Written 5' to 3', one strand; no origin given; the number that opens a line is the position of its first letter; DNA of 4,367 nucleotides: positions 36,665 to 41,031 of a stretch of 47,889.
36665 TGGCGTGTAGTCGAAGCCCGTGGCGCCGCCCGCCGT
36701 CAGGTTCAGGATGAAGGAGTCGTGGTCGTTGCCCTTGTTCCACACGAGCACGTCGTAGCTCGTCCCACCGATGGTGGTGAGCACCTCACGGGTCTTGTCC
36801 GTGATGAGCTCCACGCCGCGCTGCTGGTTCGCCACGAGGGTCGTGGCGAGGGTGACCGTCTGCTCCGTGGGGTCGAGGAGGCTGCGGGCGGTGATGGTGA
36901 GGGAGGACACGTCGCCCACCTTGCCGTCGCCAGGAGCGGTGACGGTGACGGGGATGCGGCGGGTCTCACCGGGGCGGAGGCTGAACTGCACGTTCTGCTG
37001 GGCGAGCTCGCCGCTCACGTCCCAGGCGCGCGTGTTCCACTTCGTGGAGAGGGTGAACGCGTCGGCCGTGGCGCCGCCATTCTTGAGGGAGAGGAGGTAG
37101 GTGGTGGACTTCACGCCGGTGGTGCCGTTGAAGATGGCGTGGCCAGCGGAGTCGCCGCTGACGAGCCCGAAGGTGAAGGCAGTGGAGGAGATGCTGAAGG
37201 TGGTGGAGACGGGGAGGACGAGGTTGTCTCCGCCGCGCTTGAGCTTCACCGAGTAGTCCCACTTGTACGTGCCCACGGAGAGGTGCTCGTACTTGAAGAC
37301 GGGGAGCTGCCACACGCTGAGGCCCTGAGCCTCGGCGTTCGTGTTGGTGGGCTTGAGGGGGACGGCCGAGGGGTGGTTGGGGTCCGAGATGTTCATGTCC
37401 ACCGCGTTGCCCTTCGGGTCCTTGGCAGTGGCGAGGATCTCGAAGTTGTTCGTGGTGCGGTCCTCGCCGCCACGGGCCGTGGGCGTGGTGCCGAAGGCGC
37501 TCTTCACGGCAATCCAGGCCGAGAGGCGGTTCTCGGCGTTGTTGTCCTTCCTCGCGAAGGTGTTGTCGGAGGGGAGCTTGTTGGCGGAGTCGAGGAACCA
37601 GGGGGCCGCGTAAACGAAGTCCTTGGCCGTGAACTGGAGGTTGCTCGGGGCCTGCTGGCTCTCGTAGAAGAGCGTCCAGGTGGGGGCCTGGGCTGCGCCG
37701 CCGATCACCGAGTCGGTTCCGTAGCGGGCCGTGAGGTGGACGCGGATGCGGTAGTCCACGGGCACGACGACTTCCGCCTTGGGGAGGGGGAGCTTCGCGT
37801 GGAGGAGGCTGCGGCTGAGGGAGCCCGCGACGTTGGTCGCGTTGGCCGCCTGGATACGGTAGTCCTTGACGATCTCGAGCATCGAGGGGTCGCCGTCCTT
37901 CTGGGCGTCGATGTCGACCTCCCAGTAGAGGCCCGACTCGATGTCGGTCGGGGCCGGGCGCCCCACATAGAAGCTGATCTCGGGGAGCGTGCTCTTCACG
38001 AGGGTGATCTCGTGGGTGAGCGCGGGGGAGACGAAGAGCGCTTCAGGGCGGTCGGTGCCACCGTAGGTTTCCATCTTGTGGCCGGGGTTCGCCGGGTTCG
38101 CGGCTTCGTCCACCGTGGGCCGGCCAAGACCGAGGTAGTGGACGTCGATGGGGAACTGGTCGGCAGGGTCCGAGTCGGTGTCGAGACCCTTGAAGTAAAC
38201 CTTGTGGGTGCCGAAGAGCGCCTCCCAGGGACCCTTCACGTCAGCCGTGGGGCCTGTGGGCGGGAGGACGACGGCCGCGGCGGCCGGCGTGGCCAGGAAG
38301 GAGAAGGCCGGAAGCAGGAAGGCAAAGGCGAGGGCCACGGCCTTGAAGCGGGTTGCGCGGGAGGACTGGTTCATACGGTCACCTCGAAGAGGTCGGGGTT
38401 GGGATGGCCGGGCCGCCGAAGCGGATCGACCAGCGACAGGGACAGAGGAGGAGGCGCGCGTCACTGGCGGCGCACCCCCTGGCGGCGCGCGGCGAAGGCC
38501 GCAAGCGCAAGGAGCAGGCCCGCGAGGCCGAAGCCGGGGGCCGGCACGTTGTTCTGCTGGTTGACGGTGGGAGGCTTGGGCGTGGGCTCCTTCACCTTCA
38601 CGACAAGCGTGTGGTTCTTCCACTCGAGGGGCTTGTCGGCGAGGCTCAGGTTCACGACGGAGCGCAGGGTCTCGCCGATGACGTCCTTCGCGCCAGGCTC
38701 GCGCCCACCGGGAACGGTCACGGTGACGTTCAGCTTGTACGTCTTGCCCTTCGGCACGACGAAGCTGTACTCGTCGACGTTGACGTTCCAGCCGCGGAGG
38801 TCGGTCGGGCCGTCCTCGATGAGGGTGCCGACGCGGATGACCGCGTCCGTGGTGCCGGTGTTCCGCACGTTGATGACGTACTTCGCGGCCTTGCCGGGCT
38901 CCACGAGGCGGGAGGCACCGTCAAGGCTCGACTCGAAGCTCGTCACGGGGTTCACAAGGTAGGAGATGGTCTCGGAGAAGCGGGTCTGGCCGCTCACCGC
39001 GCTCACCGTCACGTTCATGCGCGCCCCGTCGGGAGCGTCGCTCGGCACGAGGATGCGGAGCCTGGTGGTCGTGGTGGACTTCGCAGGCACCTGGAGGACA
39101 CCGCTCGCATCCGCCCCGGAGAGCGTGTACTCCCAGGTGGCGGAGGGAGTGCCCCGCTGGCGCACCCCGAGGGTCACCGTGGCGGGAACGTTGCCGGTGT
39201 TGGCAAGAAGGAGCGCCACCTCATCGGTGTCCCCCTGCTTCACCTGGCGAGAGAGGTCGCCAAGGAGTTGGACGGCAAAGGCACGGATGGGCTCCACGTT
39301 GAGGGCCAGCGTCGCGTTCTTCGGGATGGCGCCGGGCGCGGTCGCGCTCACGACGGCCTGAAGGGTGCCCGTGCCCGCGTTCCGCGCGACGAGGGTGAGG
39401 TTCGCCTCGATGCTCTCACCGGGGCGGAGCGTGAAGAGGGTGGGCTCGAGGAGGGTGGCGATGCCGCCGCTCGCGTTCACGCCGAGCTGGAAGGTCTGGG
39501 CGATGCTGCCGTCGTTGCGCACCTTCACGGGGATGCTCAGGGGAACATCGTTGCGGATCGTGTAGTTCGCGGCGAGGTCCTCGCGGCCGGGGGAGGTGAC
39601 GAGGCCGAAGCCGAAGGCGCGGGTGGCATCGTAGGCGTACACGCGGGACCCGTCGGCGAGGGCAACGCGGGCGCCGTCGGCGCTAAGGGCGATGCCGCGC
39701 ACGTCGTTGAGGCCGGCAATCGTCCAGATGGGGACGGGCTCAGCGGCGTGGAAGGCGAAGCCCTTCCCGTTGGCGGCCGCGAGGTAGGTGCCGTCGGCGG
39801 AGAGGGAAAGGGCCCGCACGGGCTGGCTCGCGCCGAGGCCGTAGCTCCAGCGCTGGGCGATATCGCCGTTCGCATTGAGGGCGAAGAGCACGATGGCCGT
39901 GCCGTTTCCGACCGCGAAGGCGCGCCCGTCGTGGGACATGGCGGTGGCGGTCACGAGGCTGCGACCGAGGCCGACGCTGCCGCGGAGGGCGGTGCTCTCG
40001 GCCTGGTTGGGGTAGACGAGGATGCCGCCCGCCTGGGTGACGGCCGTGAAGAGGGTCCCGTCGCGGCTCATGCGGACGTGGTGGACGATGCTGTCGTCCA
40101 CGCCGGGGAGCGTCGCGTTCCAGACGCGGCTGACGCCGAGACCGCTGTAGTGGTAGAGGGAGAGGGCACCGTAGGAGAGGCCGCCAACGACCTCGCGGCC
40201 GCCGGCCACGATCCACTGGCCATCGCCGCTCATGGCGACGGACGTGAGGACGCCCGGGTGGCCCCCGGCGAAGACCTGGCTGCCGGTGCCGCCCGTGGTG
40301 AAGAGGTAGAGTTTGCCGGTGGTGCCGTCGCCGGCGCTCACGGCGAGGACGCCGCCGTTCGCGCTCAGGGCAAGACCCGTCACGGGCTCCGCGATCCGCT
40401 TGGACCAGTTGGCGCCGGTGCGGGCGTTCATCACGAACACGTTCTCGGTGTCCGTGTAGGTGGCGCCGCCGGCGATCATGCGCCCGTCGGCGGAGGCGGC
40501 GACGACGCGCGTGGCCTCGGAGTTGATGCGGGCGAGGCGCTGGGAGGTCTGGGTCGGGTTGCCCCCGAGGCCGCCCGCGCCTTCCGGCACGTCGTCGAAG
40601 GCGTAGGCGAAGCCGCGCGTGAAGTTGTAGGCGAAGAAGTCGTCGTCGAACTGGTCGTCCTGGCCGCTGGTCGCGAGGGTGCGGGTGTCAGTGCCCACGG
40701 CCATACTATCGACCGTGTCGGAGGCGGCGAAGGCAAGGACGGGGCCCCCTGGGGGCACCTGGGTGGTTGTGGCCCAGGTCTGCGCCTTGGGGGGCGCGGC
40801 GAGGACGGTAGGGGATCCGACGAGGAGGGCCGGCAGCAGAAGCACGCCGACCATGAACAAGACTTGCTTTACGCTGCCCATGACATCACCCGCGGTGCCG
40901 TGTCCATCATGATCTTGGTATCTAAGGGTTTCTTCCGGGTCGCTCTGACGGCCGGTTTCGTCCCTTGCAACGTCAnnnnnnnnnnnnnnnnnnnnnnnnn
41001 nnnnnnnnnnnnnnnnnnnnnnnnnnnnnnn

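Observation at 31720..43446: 11.7-kb minus-strand module: three giant envelope proteins under one promoter-like region, running into a beta-CASP RNase gene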

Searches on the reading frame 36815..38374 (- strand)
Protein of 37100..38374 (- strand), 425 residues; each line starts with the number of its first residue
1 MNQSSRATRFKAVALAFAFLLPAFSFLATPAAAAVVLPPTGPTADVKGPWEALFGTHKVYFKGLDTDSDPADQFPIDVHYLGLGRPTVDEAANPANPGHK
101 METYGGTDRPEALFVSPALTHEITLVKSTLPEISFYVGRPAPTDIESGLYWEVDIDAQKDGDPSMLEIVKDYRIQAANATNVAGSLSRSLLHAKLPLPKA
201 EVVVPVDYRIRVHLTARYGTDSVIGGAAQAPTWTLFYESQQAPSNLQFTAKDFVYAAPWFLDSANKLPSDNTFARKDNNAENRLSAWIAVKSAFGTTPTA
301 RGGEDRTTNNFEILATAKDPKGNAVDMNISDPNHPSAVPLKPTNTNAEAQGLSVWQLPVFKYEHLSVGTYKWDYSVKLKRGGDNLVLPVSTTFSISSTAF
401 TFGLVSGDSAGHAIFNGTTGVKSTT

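Call 43: search_protein_families(library=pfam, proteins=[window:37100-38374:-], max_evalue=0.1)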
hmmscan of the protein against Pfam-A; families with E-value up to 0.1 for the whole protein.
window:37100-38374:- (425 aa): 1 family
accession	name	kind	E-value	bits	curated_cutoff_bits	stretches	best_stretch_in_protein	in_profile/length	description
PF15664.10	TMEM252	-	0.094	12.9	27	0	106-178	62-132/139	Transmembrane protein 252 family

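Call 77: predict_structure(alignment_id=A5)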
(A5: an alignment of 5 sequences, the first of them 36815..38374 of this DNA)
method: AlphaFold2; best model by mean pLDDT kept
length: 520 residues; sequences in the alignment: 5
mean_pLDDT: 64.2   pTM: 0.54
mean pLDDT of the five models: 64.2, 63.2, 61.0, 60.0, 54.6
residues with pLDDT >= 90: 42; 70-90: 196; 50-70: 147; < 50: 135
segments of 3 or more residues with pLDDT < 50: 1-6, 19-45, 66-108, 141-146, 221-232, 238-242, 297-309, 330-335, 381-383, 518-520
pLDDT, mean of each block of 10 residues (from residue 1): 44 51 36 27 51 69 52 30 28 35 44 71 71 66 52 70 51 55 62 65 77 67 40 49 63 79 75 66 74 56 36 79 69 54 57 70 71 75 63 83 90 73 87 87 79 81 90 91 84 89 87 68
secondary structure, 60 per line:
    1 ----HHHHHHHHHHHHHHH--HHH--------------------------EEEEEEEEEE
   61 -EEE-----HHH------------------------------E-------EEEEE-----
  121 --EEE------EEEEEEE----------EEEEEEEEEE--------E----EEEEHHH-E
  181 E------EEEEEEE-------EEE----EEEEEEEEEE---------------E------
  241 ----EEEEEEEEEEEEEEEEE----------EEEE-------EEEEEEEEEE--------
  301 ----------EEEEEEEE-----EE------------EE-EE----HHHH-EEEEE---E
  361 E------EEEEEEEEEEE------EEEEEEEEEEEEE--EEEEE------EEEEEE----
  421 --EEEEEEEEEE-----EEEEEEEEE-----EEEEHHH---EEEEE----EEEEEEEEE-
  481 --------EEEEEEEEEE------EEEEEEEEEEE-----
elements in order: H5-19 E51-60 E62-64 E111-115 E123-125 E132-138 E149-158 E172-175 E188-194 E202-204 E209-218 E245-261 E272-275 E283-292 E311-318 H347-350 E352-356 E368-378 E385-397 E400-404 E411-416 E423-432 E438-446 E452-455 E462-466 E471-479 E489-498 E505-515

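Call 80: fold_search(model_id=the predicted structure, library=pdb)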
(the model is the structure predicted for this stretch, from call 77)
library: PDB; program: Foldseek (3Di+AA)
matches with E <= 10: 1662; with E <= 0.001: 237
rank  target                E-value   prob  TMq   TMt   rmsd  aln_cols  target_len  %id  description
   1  4kh9_A                8.5e-11  1.00  0.19  0.25  24.4       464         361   11  Crystal structure of a DUF4785 family protein (lpg0956) from Legionella pneumophila subsp. pneumophila str. Philadelph (released 2013-07-03)
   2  3f85                  1.8e-10  1.00  0.20  0.22  19.9       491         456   11  Structure of fusion complex of homo trimeric major pilin subunits CfaB of CFA/I fimbirae from ETEC E. coli (released 2009-08-11)
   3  4kh9_B                4.9e-10  1.00  0.19  0.25  24.2       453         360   11  Crystal structure of a DUF4785 family protein (lpg0956) from Legionella pneumophila subsp. pneumophila str. Philadelph (released 2013-07-03)
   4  9ijj_E                7.5e-09  1.00  0.24  0.25  18.4       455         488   11  In situ structure of the central apparatus in mouse sperm axoneme. (released 2025-06-04)
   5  4kkq_A                2.3e-08  1.00  0.16  0.33  20.3       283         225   11  Crystal structure of Vibrio cholerae RbmA (crystal form 1) (released 2013-05-22)
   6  9ijj_C                3.2e-08  1.00  0.24  0.14  18.4       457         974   11  In situ structure of the central apparatus in mouse sperm axoneme. (released 2025-06-04)
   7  4be6_A                3.9e-08  1.00  0.16  0.33  20.5       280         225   11  V. cholera biofilm scaffolding protein RbmA (released 2013-12-18)
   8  4be5_A                4.1e-08  1.00  0.16  0.33  20.3       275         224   11  V. cholera biofilm scaffolding protein RbmA (released 2013-12-18)
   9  4kkq_B                4.1e-08  1.00  0.16  0.33  20.4       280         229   12  Crystal structure of Vibrio cholerae RbmA (crystal form 1) (released 2013-05-22)
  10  4kkp_B                5.7e-08  1.00  0.16  0.32  20.5       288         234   10  Crystal structure of Vibrio cholerae RbmA (crystal form 2) (released 2013-05-22)
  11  7sqc_T0               5.7e-08  1.00  0.22  0.21  25.9       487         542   11  Ciliary C1 central pair apparatus isolated from Chlamydomonas reinhardtii (released 2022-04-13)
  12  7uzs                  1.0e-07  1.00  0.17  0.14  13.1       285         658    9  Protein 4.2 (local refinement from consensus reconstruction of ankyrin complex classes) (released 2022-07-20)
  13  7sqc_T3               1.1e-07  1.00  0.17  0.25  17.7       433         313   10  Ciliary C1 central pair apparatus isolated from Chlamydomonas reinhardtii (released 2022-04-13)
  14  8zdg_A                1.1e-07  1.00  0.17  0.11  19.7       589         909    9  Cryo-EM structure of the integrin avb3 with CWHM-12, conformation 1 (released 2025-10-22)
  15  7sqc_F0               1.2e-07  1.00  0.19  0.29  14.0       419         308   11  Ciliary C1 central pair apparatus isolated from Chlamydomonas reinhardtii (released 2022-04-13)
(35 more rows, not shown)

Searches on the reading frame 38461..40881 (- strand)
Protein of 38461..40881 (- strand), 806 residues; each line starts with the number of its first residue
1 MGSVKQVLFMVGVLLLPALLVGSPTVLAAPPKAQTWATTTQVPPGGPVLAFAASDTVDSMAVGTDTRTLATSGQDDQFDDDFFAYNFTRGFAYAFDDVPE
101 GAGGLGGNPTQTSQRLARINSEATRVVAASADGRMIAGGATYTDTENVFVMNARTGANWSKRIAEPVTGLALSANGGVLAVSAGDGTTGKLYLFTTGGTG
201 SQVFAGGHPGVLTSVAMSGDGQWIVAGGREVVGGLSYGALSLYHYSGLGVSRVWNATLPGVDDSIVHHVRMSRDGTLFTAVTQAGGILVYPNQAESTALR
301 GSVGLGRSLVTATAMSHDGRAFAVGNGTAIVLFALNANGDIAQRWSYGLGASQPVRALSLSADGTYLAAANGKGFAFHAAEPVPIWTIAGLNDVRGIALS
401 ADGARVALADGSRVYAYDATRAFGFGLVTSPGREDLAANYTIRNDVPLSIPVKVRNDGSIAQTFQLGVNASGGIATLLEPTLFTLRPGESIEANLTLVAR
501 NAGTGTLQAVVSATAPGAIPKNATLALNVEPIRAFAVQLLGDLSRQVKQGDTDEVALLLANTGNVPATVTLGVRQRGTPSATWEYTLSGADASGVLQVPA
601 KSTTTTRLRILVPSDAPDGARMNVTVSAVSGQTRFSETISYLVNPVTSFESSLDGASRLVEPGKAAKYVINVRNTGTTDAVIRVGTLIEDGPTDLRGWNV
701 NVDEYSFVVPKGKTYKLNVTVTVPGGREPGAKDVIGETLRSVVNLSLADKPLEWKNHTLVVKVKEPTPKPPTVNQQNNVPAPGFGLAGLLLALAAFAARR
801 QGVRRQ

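Call 5: search_protein_families(library=pfam, proteins=[window:38461-40881:-], max_evalue=0.01)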
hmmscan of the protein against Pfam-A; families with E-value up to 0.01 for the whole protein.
window:38461-40881:- (806 aa): 17 families
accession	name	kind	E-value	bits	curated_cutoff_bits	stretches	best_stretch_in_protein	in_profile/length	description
PF25174.1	Beta-prop_THOC3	-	3.9e-10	39.6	305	1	266-372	132-233/272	THOC3 beta-propeller domain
PF23414.1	Beta-prop_EML_2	-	3.6e-09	36.8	90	1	266-373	42-145/266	Echinoderm microtubule-associated protein second beta-propeller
PF00400.38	WD40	-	1.3e-07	32.3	27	0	207-228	9-30/39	WD domain, G-beta repeat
PF11614.14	FixG_C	-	2.5e-07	31.3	25.6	0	544-629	23-102/119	IG-like fold at C-terminal of FixG, putative oxidoreductase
PF10633.15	NPCBM_assoc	-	3.3e-05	24.4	24.4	1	660-734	1-71/78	NPCBM-associated, NEW3 domain of alpha-galactosidase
PF05506.17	PLipase_C_C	-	4.4e-05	24.8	24.4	0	553-613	12-70/80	Bacterial phospholipase C, C-terminal domain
PF23619.1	Ig_VWA7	-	4.8e-05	24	27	0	596-634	52-90/104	VWA7 Ig-like domain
PF22544.2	HYDIN_VesB_CFA65-like_Ig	-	5.1e-05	23.9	25.5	0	546-570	14-38/100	HYDIN/CFA65/VesB-like, Ig-like domain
PF25173.1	Beta-prop_WDR3_1st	-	0.00013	22.2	154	0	144-230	7-92/184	WDR3 first beta-propeller domain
PF24807.1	WD40_CDC20-Fz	-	0.00016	21.6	200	0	111-187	81-158/292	CDC20/Fizzy WD40 domain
PF24817.1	WD40_WDHD1_1st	-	0.00023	20.9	109.9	0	119-225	45-144/291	WDHD1 first WD40 domain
PF10647.15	Gmad1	-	0.00042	20.7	20.5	1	165-276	23-125/251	Lipoprotein LpqB beta-propeller domain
PF24814.1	WD40_Prp19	-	0.00044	19.8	320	0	114-187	124-200/281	Prp19 WD40 domain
PF07705.17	CARDB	-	0.0021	18.6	22.7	0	447-512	20-84/101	CARDB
PF12894.13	ANAPC4_WD40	-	0.0029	18.2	22.9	0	164-188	38-62/91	Anaphase-promoting complex subunit 4 WD40 domain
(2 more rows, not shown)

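Call 6: search_protein_families(library=ncbifam, proteins=[window:38461-40881:-], max_evalue=0.01)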
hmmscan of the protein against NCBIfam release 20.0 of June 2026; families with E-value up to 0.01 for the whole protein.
window:38461-40881:- (806 aa): 1 family
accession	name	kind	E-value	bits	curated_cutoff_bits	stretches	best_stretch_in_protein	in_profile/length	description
NF041740.1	choice_anch_T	equivalog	8.7e-06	25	70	0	660-727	157-223/259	choice-of-anchor T family protein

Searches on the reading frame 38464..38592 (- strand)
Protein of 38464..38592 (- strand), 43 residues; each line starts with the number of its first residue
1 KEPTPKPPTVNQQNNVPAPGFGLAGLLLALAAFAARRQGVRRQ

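Call 57: search_protein_families(library=ncbifam, proteins=[window:38464-38592:-], max_evalue=10)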
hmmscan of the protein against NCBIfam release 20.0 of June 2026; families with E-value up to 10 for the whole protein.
seq(43 aa): 1 family
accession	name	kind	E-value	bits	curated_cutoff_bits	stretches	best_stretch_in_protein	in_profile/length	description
TIGR03901.2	MYXO-CTERM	domain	1.2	9.6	20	1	19-37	12-31/34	MYXO-CTERM sorting domain-containing protein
